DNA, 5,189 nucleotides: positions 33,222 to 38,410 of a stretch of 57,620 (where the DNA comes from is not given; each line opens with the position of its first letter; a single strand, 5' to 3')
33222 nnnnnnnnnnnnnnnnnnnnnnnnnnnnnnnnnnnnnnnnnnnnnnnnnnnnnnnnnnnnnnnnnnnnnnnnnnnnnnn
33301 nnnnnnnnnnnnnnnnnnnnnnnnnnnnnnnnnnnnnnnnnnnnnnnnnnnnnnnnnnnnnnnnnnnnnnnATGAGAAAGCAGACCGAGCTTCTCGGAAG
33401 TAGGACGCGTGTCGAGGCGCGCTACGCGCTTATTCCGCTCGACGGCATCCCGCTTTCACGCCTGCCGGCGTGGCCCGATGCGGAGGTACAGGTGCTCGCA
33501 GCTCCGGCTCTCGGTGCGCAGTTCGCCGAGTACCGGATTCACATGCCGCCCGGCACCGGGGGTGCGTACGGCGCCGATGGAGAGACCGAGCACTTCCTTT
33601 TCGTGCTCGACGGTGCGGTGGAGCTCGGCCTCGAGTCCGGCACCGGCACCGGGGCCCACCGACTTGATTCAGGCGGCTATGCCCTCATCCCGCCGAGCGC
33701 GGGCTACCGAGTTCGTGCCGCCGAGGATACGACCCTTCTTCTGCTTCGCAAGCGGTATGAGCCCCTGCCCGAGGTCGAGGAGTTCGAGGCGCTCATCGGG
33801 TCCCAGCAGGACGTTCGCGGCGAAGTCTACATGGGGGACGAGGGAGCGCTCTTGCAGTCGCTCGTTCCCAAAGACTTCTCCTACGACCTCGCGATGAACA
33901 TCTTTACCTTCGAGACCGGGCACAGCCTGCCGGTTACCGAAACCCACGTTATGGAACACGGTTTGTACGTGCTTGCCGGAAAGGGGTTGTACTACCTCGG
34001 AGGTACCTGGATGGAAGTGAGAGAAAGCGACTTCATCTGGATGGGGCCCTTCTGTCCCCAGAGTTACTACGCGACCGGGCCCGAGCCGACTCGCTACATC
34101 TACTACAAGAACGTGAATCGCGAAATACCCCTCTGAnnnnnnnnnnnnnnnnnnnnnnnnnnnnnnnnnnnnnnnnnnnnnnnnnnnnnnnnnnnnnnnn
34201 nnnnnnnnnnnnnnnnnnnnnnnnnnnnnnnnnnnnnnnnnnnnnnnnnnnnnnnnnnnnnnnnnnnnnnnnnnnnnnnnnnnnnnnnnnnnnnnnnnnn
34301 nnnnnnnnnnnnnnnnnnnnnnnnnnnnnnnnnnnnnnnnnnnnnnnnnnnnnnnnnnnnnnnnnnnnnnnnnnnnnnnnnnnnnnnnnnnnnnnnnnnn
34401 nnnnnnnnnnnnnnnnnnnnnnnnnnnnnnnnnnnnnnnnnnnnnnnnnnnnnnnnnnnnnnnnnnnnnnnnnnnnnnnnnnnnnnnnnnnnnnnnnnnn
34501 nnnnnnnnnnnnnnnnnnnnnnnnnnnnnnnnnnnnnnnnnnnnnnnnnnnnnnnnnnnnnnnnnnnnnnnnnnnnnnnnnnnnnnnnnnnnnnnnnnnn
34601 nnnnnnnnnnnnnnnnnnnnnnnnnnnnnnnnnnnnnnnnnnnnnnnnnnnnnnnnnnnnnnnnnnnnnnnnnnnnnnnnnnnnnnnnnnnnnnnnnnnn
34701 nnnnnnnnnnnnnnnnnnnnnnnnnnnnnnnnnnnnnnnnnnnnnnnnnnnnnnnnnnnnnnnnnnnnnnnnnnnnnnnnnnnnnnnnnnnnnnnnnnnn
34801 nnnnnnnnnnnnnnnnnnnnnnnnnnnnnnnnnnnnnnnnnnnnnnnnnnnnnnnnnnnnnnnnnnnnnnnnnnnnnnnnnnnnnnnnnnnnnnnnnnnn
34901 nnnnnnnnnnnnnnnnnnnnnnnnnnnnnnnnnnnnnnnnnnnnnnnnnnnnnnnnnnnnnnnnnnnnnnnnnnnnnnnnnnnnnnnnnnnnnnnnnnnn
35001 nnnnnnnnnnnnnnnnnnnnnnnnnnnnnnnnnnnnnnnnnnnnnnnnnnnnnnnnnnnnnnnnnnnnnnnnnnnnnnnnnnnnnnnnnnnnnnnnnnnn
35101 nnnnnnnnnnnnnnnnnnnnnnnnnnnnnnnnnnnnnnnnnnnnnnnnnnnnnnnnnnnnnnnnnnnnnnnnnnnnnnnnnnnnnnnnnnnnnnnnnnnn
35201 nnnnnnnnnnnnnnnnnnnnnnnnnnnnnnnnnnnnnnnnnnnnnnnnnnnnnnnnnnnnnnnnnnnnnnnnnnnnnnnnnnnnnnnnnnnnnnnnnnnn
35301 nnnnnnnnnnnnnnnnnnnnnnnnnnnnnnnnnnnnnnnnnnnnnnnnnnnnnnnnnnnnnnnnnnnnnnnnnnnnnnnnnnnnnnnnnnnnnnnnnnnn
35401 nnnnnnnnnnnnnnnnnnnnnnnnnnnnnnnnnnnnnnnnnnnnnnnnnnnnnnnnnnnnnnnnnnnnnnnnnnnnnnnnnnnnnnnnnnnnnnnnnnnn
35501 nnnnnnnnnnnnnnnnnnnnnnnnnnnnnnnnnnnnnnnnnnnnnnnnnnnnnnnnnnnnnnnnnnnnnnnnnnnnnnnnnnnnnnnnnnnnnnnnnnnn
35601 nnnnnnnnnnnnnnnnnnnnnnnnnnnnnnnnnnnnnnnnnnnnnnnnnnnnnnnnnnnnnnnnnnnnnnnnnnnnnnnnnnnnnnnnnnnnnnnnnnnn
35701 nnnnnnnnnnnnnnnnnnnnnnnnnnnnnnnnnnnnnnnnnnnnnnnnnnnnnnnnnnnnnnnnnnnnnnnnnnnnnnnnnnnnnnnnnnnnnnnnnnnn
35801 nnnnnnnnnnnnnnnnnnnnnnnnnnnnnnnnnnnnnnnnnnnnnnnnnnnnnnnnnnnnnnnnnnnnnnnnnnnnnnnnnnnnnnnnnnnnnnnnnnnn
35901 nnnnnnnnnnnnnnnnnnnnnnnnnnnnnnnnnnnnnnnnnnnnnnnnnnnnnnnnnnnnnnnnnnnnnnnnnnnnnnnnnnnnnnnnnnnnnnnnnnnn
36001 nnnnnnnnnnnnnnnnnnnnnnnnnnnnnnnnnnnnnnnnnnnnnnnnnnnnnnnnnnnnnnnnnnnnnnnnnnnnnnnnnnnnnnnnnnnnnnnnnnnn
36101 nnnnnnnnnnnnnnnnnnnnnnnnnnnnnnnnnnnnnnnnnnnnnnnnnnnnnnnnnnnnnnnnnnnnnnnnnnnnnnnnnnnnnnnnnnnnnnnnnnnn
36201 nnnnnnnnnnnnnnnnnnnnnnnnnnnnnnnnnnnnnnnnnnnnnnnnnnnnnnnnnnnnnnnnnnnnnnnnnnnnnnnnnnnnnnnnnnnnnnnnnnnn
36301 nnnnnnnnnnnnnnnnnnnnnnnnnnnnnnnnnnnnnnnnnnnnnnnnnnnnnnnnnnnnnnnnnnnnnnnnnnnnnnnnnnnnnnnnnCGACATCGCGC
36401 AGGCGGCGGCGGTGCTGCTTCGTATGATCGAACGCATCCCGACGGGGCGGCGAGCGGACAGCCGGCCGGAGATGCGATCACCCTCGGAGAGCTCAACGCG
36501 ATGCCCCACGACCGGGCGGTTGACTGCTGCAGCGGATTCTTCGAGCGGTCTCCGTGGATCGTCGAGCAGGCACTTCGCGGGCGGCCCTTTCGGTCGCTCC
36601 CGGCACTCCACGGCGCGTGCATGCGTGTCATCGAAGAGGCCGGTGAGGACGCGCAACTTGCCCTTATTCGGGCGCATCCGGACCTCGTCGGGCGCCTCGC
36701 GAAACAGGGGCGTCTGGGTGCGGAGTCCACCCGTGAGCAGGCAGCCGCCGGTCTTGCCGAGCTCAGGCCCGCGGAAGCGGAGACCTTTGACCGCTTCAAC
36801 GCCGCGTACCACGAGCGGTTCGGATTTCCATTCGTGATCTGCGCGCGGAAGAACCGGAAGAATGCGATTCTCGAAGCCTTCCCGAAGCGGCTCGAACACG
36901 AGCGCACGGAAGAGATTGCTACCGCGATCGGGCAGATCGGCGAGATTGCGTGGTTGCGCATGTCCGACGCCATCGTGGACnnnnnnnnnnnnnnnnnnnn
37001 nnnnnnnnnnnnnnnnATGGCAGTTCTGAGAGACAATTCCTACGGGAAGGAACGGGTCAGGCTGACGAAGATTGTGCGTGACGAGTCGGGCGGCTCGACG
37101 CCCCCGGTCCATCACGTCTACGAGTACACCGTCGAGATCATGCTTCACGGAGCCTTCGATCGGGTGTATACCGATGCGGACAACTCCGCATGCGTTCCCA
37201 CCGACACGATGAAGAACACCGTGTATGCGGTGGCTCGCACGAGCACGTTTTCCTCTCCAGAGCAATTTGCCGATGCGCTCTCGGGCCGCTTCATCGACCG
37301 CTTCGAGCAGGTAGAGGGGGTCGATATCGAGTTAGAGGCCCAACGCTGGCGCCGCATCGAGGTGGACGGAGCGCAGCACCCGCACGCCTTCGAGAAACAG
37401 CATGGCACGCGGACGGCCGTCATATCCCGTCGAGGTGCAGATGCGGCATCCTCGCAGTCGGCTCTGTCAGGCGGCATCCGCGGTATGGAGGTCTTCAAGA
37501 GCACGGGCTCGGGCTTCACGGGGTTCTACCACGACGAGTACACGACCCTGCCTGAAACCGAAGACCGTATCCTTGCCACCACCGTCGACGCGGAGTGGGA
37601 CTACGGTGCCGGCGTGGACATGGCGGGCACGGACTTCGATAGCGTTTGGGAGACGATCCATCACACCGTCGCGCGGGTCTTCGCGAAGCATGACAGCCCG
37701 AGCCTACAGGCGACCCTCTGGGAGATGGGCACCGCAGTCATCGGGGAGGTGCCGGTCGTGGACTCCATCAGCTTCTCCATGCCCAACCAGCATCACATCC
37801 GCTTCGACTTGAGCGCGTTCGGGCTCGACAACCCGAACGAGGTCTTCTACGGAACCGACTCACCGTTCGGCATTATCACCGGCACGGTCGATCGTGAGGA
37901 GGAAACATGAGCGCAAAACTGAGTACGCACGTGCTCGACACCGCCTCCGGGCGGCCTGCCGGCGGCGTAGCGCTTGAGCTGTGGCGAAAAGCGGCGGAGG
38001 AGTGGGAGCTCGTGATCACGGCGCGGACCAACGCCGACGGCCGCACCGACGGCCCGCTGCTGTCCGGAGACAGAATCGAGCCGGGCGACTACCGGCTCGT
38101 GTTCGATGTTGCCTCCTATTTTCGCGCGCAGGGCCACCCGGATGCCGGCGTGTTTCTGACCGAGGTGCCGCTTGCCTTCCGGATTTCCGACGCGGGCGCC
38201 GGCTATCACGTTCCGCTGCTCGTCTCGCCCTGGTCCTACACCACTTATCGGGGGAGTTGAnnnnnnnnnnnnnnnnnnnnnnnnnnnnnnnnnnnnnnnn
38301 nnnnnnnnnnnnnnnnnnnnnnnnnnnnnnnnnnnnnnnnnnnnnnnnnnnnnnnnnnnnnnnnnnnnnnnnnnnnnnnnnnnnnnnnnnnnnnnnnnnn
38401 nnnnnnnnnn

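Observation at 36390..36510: Allantoate amidohydrolase has no stop codon and is one base out of frame with OHCU decarboxylase at a GGGG run: disrupted or mis-assembled AllC-UraD fusion, or frameshifting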

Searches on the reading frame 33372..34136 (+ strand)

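Call 6: search_protein_families(library=pfam, proteins=[window:33372-34136:+], max_evalue=0.01)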
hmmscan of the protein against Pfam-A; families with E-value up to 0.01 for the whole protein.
window:33372-34136:+ (254 aa): 3 families
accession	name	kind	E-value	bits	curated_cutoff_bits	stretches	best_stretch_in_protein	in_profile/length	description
PF07883.17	Cupin_2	-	1.1e-12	47.9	27.2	2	177-243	2-67/70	Cupin domain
PF02311.25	AraC_binding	-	0.0007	19.8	21.1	1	199-243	28-72/135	AraC-like ligand binding domain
PF05899.18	Cupin_3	-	0.0013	18.8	23.5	1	62-129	15-74/74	EutQ-like cupin domain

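Call 27: search_protein_families(library=ncbifam, proteins=[window:33372-34136:+], max_evalue=1e-10)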
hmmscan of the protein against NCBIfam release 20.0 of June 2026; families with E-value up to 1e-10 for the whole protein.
window:33372-34136:+ (254 aa): 4 families
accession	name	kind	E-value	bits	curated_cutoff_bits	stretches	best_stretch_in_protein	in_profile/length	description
TIGR03214.2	ura-cupin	equivalog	1.7e-80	270.1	200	1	7-252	2-247/249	(S)-ureidoglycine aminohydrolase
NF040771.1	AAH_UGLYAH2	exception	1.6e-56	191.4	350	1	3-254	10-267/267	bifunctional allantoicase/(S)-ureidoglycine aminohydrolase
NF008376.0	PRK11171.1-5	equivalog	3.7e-55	187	338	1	3-254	15-272/278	(S)-ureidoglycine aminohydrolase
NF008373.0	PRK11171.1-2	equivalog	1.1e-53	182.2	445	1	3-252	15-270/274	(S)-ureidoglycine aminohydrolase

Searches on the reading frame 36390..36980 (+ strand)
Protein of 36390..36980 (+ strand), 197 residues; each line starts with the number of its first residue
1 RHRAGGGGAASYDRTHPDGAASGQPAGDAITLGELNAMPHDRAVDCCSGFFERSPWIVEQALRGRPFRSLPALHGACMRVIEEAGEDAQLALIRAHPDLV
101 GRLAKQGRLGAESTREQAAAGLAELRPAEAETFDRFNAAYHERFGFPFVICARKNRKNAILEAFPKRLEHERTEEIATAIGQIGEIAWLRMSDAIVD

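Call 6: search_protein_families(library=pfam, proteins=[window:36390-36980:+], max_evalue=0.01)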
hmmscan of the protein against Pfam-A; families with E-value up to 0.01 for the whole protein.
seq(197 aa): 1 family
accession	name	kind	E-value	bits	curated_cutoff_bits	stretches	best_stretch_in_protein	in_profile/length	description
PF09349.15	OHCU_decarbox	-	1.5e-45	155.9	24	1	36-191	1-154/155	OHCU decarboxylase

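Call 7: search_protein_families(library=ncbifam, proteins=[window:36390-36980:+], max_evalue=0.01)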
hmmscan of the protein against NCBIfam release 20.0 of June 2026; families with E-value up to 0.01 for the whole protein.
seq(197 aa): 5 families
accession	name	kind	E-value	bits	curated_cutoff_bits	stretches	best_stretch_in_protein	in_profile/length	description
TIGR03164.1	UHCUDC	equivalog_domain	5.6e-51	172.7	96.25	1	40-193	3-156/157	2-oxo-4-hydroxy-4-carboxy-5-ureidoimidazoline decarboxylase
NF010373.0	PRK13799.1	equivalog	1.1e-38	133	1087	1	30-194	3-172/591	unknown domain/N-carbamoyl-L-amino acid hydrolase fusion protein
NF010372.0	PRK13798.1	subfamily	1.1e-22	81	124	1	28-195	5-164/173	2-oxo-4-hydroxy-4-carboxy-5-ureidoimidazoline decarboxylase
TIGR03180.1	UraD_2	equivalog_domain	1.8e-21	76.8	139.4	1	35-195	1-158/158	2-oxo-4-hydroxy-4-carboxy-5-ureidoimidazoline decarboxylase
NF010371.0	PRK13797.1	equivalog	1.3e-14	53.7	814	1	29-194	345-517/521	allantoicase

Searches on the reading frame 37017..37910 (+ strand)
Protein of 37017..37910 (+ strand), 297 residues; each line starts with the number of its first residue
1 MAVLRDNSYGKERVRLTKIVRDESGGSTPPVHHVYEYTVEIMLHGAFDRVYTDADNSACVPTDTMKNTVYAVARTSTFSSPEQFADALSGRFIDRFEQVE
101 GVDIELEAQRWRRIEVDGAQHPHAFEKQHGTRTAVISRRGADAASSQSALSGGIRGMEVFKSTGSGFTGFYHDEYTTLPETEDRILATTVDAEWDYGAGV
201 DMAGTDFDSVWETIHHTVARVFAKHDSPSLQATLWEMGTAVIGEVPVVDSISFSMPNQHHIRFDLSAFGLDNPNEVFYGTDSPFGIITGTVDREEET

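Call 6: search_protein_families(library=pfam, proteins=[window:37017-37910:+], max_evalue=0.01)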
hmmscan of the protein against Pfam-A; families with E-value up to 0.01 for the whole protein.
window:37017-37910:+ (297 aa): 1 family
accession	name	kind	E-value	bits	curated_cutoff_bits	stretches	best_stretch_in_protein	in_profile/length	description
PF01014.23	Uricase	-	4.7e-59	199.2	25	2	152-288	3-140/140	Uricase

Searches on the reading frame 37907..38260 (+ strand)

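Call 6: search_protein_families(library=pfam, proteins=[window:37907-38260:+], max_evalue=0.01)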
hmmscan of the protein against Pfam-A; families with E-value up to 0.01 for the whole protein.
window:37907-38260:+ (117 aa): 1 family
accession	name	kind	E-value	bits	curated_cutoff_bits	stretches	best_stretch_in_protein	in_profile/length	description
PF00576.27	Transthyretin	-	1e-35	123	25.3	1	5-116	1-109/109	HIUase/Transthyretin family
